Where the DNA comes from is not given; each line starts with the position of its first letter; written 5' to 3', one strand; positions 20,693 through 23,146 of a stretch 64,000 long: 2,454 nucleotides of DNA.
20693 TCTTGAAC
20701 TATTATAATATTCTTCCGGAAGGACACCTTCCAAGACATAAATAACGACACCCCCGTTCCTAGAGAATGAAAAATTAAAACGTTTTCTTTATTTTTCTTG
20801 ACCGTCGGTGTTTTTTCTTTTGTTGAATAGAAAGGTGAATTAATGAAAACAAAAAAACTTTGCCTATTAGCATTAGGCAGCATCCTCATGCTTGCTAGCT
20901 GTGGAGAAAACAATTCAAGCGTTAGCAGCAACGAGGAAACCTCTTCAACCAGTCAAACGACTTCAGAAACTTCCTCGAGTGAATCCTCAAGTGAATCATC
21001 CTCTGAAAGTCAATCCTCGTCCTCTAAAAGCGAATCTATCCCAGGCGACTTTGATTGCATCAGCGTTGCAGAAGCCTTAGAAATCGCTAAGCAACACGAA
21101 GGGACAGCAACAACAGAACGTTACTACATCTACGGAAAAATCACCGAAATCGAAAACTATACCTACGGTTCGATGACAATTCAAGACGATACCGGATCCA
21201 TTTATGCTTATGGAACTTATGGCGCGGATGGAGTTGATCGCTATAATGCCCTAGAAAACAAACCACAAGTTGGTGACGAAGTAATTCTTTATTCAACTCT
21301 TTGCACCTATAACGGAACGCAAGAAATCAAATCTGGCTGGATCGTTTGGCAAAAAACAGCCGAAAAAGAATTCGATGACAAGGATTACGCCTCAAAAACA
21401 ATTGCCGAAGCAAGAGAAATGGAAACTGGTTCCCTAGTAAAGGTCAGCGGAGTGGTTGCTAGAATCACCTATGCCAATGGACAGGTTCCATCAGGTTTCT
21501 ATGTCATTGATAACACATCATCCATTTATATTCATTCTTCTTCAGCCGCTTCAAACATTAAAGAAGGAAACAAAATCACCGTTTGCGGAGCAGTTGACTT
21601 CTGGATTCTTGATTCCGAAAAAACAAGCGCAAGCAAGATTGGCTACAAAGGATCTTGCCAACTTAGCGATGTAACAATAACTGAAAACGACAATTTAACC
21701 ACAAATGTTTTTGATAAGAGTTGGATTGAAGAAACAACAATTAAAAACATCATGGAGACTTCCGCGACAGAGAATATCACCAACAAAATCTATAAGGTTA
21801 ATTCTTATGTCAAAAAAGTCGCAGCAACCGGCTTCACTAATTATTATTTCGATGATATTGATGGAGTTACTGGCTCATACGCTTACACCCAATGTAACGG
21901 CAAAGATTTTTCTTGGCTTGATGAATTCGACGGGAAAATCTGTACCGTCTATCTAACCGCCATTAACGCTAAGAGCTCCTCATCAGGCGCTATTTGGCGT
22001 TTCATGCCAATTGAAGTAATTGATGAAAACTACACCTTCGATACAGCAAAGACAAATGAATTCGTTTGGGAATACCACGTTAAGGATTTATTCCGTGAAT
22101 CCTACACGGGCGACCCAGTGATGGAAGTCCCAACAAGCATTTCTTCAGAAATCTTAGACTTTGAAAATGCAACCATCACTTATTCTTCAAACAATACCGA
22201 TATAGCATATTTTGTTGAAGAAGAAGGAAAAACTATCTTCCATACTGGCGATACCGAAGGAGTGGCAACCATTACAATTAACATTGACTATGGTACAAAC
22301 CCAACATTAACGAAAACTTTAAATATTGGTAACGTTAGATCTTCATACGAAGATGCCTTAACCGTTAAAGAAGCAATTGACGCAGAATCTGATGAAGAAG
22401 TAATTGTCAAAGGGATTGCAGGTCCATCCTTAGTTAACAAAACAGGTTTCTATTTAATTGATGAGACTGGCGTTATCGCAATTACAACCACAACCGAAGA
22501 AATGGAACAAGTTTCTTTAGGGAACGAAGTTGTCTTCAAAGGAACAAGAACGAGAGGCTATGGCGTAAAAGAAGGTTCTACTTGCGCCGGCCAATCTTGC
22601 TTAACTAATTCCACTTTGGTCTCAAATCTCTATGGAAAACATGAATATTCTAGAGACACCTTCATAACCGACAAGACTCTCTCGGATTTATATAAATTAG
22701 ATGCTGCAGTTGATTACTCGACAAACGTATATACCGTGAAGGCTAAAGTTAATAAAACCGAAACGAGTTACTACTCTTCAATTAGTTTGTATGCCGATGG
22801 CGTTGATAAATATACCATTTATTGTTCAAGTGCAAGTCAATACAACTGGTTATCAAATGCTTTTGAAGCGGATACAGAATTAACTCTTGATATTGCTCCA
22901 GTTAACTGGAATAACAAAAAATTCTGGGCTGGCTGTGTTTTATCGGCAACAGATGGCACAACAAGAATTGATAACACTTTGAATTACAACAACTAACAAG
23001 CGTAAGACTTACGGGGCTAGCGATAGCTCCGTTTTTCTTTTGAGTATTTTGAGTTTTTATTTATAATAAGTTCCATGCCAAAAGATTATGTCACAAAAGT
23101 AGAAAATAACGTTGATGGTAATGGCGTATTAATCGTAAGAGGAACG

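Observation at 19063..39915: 21-kb single-strand supercluster of lipoproteins, SNase nucleases, OB-fold modules, RDD proteins and a CUT1 ABC importer: candidate nucleic-acid capture, degradation and uptake machine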

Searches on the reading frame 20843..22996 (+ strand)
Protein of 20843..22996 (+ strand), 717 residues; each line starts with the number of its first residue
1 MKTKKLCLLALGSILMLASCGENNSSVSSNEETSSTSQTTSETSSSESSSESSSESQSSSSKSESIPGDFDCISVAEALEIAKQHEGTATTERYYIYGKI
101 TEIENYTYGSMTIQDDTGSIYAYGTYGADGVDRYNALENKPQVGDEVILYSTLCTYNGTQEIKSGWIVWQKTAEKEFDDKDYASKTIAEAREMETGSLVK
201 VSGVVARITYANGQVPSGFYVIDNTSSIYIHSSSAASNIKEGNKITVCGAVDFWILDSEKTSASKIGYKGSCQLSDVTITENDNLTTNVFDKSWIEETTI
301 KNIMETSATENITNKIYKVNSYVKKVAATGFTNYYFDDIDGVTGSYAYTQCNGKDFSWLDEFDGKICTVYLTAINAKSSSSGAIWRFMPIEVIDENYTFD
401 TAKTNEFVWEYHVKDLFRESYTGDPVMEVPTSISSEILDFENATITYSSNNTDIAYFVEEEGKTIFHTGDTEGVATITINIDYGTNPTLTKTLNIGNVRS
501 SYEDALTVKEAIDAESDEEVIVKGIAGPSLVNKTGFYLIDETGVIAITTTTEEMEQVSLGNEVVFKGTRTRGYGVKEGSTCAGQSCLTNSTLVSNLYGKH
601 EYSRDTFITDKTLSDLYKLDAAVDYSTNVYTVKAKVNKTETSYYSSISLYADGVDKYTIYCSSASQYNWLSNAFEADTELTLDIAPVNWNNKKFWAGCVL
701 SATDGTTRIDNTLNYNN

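Call 4: search_protein_families(library=pfam, proteins=[window:20843-22996:+], max_evalue=0.01)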
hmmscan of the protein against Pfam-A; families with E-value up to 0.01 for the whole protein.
window:20843-22996:+ (717 aa): 1 family
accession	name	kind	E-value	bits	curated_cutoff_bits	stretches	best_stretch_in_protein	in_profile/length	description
PF01336.31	tRNA_anti-codon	-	0.0044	17.4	27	0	96-162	3-67/75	OB-fold nucleic acid binding domain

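Call 12: search_protein_families(library=ncbifam, proteins=[window:20843-22996:+], max_evalue=0.001)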
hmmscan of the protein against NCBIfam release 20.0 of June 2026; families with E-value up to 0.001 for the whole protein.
window:20843-22996:+ (717 aa): 1 family
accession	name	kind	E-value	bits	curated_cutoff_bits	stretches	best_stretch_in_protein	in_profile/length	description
NF040528.1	SP_0198_lipo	equivalog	8.2e-05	22.6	100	1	5-71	4-67/144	SP_0198 family lipoprotein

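Call 34: find_homologous_proteins(query=window:20843-22996:+, max_evalue=0.001)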
Query window:20843-22996:+ (717 aa): 2202 proteins with E <= 0.001 among 8000 candidates; the best 120 are listed.
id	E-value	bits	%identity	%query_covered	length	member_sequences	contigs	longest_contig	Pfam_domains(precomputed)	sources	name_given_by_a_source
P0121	0.0e+0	1474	92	100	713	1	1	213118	-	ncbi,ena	-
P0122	0.0e+0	1471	92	100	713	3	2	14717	-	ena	-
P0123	0.0e+0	1444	92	98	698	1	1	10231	-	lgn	-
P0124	0.0e+0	1379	84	100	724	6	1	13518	-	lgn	-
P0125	0.0e+0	1366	84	100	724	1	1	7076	-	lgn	-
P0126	0.0e+0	1170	73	100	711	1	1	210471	-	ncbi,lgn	-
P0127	0.0e+0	1142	72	100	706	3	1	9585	PF01336.32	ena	-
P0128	0.0e+0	1142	74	98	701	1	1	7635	PF01336.32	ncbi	-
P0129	0.0e+0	1097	70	100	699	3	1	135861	-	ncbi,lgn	-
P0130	0.0e+0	1029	70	93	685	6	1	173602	PF01336.32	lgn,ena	-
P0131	8.5e-295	998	64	100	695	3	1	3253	PF04076.20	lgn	-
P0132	2.7e-288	976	64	100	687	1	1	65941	-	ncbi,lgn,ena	-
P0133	4.8e-288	975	63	100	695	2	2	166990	-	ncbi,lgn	-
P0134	6.2e-229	780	53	100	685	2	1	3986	-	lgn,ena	-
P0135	9.7e-229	779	54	100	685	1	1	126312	-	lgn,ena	-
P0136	9.7e-229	779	52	91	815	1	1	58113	PF01336.32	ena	-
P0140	6.6e-221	754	46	94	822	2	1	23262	PF01336.32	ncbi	-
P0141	1.1e-220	753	48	90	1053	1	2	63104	PF09479.17,PF01336.32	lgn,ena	-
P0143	7.9e-215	733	48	91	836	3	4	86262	PF27998.1,PF01336.32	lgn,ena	-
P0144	5.0e-213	727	51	91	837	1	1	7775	PF01336.32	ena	-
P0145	9.7e-212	723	48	93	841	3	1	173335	PF01336.32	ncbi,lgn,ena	-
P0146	2.2e-210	719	48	91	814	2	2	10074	PF01336.32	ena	-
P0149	2.3e-209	715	48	90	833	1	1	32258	PF27998.1,PF01336.32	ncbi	-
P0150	1.2e-205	703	48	88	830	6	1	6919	PF01336.32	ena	-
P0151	1.3e-205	703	47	91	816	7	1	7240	PF01336.32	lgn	-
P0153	2.6e-204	699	48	91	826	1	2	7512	PF01336.32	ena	-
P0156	1.3e-203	696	51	90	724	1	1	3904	PF01336.32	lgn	-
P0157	1.6e-203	696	48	91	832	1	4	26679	PF01336.32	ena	-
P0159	5.5e-203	694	51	91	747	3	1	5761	PF01336.32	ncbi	-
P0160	6.9e-203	694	48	91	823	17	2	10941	PF01336.32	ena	-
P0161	7.6e-203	694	45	91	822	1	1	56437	PF01336.32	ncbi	-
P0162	2.0e-202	692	47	87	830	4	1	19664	PF27998.1,PF01336.32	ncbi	-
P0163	2.7e-202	692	47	91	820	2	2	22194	PF01336.32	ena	-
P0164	3.0e-202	692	50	90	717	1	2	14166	PF01336.32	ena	-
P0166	3.5e-202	692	51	91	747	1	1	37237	PF01336.32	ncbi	-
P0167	4.1e-202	691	51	87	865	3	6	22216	PF01336.32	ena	-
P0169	4.4e-202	691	50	90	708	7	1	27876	PF01336.32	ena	-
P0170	5.5e-202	691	45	91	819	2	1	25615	PF01336.32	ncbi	ncbi:MAG: hypothetical protein ACI3XI_08415 [Eubacteriales bacterium]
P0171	6.0e-202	691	51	91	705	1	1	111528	PF01336.32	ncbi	-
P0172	7.3e-202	691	50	90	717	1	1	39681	PF01336.32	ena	-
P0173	8.4e-202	690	50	91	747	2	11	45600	PF01336.32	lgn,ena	-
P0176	9.4e-202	690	45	90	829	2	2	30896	PF01336.32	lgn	-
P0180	1.4e-201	690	50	90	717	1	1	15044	PF01336.32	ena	-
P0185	4.1e-201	688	45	92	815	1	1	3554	PF01336.32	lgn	-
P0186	4.8e-201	688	50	91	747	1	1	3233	PF01336.32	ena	-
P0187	5.4e-201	688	47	92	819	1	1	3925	PF01336.32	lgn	-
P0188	9.1e-201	687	50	91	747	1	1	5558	PF01336.32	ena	-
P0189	1.1e-200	687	47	91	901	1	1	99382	PF01336.32,PF04886.17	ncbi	-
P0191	2.9e-200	685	45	91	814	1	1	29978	PF01336.32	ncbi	-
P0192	3.0e-200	685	45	91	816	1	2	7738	PF01336.32,PF04886.17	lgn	-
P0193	6.0e-200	684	47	96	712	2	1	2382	PF01336.32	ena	-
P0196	1.1e-199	683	46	99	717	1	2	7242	PF01336.32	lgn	-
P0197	1.2e-199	683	46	90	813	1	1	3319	PF01336.32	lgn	-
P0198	1.3e-199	683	50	87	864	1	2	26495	PF01336.32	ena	-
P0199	1.8e-199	683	48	90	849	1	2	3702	PF01336.32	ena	-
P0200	2.1e-199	682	44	91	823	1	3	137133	PF01336.32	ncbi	-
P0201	2.2e-199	682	50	91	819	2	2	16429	PF01336.32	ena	-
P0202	3.1e-199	682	50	87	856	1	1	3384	PF01336.32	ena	-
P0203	3.3e-199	682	50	87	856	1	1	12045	PF01336.32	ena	-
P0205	3.6e-199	682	50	91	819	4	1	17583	PF01336.32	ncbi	-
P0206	4.0e-199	682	50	87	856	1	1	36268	PF01336.32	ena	-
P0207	4.0e-199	682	50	91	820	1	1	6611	PF01336.32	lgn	-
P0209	4.6e-199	681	48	91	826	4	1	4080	PF01336.32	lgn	-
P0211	7.0e-199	681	51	91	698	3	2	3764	PF01336.32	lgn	-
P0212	8.4e-199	680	51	90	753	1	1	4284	PF01336.32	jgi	jgi:uncharacterized protein YdeI (BOF family)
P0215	1.6e-198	680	45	90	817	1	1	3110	PF01336.32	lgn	-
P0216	1.9e-198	679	47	100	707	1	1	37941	PF01336.32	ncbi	-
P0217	1.9e-198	679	50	91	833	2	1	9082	PF01336.32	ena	-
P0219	2.8e-198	679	50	87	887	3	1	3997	PF01336.32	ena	-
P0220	2.8e-198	679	50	87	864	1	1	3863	PF01336.32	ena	-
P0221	2.9e-198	679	50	91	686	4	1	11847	PF01336.32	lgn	-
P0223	3.3e-198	679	47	90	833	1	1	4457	PF01336.32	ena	-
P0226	5.0e-198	678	48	97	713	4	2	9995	PF01336.32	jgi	-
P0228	5.3e-198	678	49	91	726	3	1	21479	PF01336.32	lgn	-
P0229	6.0e-198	678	46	91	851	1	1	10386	PF27998.1,PF01336.32,PF04886.17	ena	-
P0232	7.4e-198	677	50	87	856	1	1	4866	PF01336.32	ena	-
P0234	9.7e-198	677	45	90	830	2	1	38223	PF01336.32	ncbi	-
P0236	1.1e-197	677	48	98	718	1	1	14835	PF01336.32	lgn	-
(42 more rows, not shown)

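Call 36: find_encoding_contigs(protein=P0171, flank=10000, max_places=2)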
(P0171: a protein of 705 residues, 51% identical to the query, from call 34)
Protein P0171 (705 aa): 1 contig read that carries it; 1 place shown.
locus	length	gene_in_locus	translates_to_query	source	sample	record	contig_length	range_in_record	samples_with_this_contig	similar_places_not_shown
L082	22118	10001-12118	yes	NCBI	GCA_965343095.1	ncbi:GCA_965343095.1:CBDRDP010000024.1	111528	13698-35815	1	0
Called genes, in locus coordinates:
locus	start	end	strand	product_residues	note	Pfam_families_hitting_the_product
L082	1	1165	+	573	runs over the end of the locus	PF02837:Glyco_hydro_2_N, PF22666:Glyco_hydro_2_N2, PF00703:Glyco_hydro_2 (weak), PF02836:Glyco_hydro_2_C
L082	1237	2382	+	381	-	PF02595:Gly_kinase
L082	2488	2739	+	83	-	-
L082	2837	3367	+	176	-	PF12724:Flavodoxin_5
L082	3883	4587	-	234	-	PF04973:NMN_transporter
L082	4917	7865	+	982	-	PF03372:Exo_endo_phos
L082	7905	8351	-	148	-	-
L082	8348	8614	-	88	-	PF05402:PqqD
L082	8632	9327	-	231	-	PF27840:ScmC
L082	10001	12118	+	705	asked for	PF01336:tRNA_anti-codon (faint)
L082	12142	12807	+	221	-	PF00730:HhH-GPD, PF00633:HHH (faint)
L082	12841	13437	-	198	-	PF01081:Aldolase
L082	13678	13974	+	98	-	PF03840:SecG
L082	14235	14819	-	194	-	PF12685:SpoIIIAH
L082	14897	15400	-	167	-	-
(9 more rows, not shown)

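Call 37: find_encoding_contigs(protein=P0200, flank=10000, max_places=2)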
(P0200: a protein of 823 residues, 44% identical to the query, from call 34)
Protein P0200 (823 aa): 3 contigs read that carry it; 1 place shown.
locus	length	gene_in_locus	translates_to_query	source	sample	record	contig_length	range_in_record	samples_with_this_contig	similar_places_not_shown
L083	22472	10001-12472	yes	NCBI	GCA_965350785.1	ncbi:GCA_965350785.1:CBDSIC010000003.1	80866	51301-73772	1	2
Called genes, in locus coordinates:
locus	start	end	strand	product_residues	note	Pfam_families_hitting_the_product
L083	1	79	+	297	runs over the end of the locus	PF01261:AP_endonuc_2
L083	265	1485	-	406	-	-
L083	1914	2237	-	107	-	PF03819:MazG (weak)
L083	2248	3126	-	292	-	PF23226:Exo_endo_phos_PGAP2IP, PF03372:Exo_endo_phos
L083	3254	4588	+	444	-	PF01946:Thi4 (faint), PF00890:FAD_binding_2 (weak), PF01134:GIDA (weak), PF03486:HI0933_like (weak), PF12831:FAD_oxidored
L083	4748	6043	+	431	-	PF10509:GalKase_gal_bdg, PF00288:GHMP_kinases_N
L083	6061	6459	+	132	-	-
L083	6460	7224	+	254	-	PF23023:Anti-Pycsar_Apyc1 (weak), PF00753:Lactamase_B, PF12706:Lactamase_B_2, PF16661:Lactamase_B_6 (weak)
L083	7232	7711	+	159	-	PF02590:SPOUT_MTase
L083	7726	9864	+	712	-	-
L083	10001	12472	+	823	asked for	PF01336:tRNA_anti-codon (faint)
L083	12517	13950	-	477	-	PF01554:MatE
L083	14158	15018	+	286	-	PF01261:AP_endonuc_2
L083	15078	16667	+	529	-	PF07581:Glug (faint)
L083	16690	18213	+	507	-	-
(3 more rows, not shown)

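Call 72: predict_structure(alignment_id=A4)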
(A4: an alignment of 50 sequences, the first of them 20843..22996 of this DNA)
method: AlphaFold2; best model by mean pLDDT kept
length: 717 residues; sequences in the alignment: 50
mean_pLDDT: 87.0   pTM: 0.67
mean pLDDT of the five models: 87.0, 86.9, 86.1, 85.7, 85.6
residues with pLDDT >= 90: 483; 70-90: 159; 50-70: 13; < 50: 62
segments of 3 or more residues with pLDDT < 50: 1-9, 13-64
pLDDT, mean of each block of 10 residues (from residue 1): 46 42 31 27 29 29 58 94 91 94 87 95 90 85 91 92 92 79 97 96 96 90 97 91 97 91 88 94 94 96 93 96 91 95 92 92 97 90 89 95 96 91 90 94 97 95 91 95 97 91 90 95 96 93 95 88 96 90 94 88 92 96 96 93 85 92 85 87 95 94 92 78
secondary structure, 60 per line:
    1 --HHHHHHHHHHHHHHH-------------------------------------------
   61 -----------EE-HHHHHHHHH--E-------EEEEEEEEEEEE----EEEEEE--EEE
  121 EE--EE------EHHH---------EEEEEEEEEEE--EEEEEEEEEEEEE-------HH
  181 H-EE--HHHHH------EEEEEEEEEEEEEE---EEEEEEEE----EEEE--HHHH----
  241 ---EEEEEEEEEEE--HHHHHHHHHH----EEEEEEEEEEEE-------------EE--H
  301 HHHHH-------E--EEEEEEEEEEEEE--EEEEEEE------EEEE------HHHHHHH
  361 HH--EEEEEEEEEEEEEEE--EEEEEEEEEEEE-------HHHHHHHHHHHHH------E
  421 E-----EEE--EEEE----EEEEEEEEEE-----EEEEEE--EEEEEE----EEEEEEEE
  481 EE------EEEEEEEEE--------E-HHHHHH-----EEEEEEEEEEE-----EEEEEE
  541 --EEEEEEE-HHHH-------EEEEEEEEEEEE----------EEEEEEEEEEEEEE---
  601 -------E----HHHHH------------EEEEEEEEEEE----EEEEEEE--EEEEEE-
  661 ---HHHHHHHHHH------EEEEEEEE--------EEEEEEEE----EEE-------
elements in order (helices of 4 or more, strands of 3 or more residues): H3-17 H75-83 E94-105 E110-115 E118-122 E146-156 E159-171 H187-191 E198-211 E215-222 E227-230 H233-236 E244-254 H257-266 E271-282 H300-305 E316-328 E331-337 E344-347 H354-362 E365-379 E382-393 H401-413 E427-429 E432-435 E440-449 E455-460 E463-468 E473-482 E489-497 H508-513 E519-529 E535-540 E543-549 H551-554 E562-573 E584-597 H613-617 E630-640 E645-651 E654-659 H664-673 E680-687 E696-703 E708-710

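Call 74: fold_search(model_id=the predicted structure, library=pdb)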
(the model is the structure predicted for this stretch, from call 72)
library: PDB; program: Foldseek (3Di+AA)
matches with E <= 10: 1136; with E <= 0.001: 28
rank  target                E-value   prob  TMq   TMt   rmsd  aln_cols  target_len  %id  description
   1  5z7d_B                9.3e-09  1.00  0.11  0.20  22.7       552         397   10  p204HINab-dsDNA complex structure (released 2019-01-30)
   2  5z7d_C                7.7e-08  1.00  0.11  0.20  23.5       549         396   10  p204HINab-dsDNA complex structure (released 2019-01-30)
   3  5z7d_A                9.9e-08  1.00  0.11  0.19  23.7       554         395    9  p204HINab-dsDNA complex structure (released 2019-01-30)
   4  9pd4_N                1.7e-06  1.00  0.12  0.19  19.3       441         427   10  NER dual incision complex - DuIM (released 2026-02-18)
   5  4gop_C                1.7e-06  1.00  0.13  0.18  20.2       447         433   13  Structure and Conformational Change of a Replication Protein A Heterotrimer Bound to ssDNA (released 2012-11-28)
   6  3u58_B                2.5e-05  1.00  0.13  0.31  11.8       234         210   12  Crystal Structure of the Tetrahymena telomerase processivity factor Teb1 AB (released 2011-12-28)
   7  3u58_A                5.1e-05  1.00  0.13  0.32  11.6       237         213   12  Crystal Structure of the Tetrahymena telomerase processivity factor Teb1 AB (released 2011-12-28)
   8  8u5y_B                5.9e-05  0.97  0.16  0.16  20.6       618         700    9  human RADX trimer bound to ssDNA (released 2023-10-11)
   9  5yzp                  8.0e-05  1.00  0.11  0.38  12.4       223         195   13  Crystal structure of p204 HINa domain (released 2018-12-19)
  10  8idx_A                1.5e-04  1.00  0.12  0.38  12.2       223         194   12  Structure of p205 HIN (released 2024-02-14)
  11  8u5y_A                1.8e-04  0.98  0.17  0.17  18.9       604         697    9  human RADX trimer bound to ssDNA (released 2023-10-11)
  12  8u5y_C                1.8e-04  0.92  0.16  0.16  19.8       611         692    8  human RADX trimer bound to ssDNA (released 2023-10-11)
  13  2oq0_C                2.0e-04  1.00  0.11  0.35  11.8       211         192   11  Crystal Structure of the First HIN-200 Domain of Interferon-Inducible Protein 16 (released 2007-02-27)
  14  2oq0_A                2.0e-04  1.00  0.11  0.35  12.0       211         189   10  Crystal Structure of the First HIN-200 Domain of Interferon-Inducible Protein 16 (released 2007-02-27)
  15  4lnq_B                2.7e-04  1.00  0.11  0.38  12.4       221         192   14  Crystal structure of Ifi202 HINa domain in complex with 20bp dsDNA (released 2014-01-08)
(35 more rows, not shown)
